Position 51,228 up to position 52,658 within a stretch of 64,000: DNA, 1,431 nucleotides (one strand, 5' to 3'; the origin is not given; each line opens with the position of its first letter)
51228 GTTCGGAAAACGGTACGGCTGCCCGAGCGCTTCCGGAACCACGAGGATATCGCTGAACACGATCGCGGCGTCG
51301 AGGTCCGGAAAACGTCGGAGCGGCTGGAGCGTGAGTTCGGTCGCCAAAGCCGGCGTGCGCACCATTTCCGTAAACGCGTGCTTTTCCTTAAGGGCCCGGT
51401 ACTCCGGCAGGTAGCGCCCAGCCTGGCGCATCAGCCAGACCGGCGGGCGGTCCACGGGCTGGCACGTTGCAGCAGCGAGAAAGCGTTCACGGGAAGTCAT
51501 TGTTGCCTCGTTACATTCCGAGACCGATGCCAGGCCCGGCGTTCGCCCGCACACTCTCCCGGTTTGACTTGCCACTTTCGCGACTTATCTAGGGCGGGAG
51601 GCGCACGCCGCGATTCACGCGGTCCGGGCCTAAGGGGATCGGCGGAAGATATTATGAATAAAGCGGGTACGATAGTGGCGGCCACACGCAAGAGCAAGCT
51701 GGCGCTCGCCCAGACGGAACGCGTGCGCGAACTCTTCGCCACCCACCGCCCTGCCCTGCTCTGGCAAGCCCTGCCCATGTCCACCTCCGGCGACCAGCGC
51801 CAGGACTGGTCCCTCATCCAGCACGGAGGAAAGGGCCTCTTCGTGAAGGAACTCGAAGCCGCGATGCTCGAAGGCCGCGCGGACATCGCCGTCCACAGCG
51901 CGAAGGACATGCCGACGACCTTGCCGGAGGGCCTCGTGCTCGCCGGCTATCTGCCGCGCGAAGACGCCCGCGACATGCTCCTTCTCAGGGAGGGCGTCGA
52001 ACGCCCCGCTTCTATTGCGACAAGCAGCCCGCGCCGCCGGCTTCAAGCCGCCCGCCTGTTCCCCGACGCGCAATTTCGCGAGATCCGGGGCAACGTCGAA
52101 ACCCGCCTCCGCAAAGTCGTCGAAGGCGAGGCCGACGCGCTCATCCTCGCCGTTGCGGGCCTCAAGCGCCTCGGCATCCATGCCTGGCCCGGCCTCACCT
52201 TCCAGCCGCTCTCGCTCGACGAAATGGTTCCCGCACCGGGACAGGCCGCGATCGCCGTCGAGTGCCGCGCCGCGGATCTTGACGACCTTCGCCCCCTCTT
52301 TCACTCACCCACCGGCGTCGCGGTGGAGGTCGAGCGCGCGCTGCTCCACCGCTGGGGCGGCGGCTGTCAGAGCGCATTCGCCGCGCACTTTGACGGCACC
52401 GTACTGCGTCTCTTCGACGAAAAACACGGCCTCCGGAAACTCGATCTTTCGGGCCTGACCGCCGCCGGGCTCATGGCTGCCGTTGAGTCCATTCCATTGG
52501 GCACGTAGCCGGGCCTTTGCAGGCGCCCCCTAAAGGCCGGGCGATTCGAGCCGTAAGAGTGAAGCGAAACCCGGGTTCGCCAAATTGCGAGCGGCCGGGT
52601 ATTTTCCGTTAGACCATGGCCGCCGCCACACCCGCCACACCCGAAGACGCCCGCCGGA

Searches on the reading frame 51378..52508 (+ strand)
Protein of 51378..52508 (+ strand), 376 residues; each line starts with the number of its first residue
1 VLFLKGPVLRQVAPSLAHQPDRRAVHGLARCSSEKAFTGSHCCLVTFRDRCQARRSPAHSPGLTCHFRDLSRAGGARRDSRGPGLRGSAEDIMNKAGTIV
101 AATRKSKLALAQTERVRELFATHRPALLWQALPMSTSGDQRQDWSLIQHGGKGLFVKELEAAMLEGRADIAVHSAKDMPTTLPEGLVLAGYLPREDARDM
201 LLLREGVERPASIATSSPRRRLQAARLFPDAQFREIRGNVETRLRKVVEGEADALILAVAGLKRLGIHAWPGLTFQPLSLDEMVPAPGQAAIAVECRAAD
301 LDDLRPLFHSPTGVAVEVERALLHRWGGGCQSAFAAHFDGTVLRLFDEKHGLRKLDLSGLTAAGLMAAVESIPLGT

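Call 40: search_protein_families(library=pfam, proteins=[window:51378-52508:+], max_evalue=0.0001)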
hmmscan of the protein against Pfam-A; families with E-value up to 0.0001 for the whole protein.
window:51378-52508:+ (376 aa): 1 family
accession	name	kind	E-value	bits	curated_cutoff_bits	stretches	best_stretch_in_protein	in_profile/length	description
PF01379.25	Porphobil_deam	-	1.1e-67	228.1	22.1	1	100-300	2-202/207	Porphobilinogen deaminase, dipyromethane cofactor binding domain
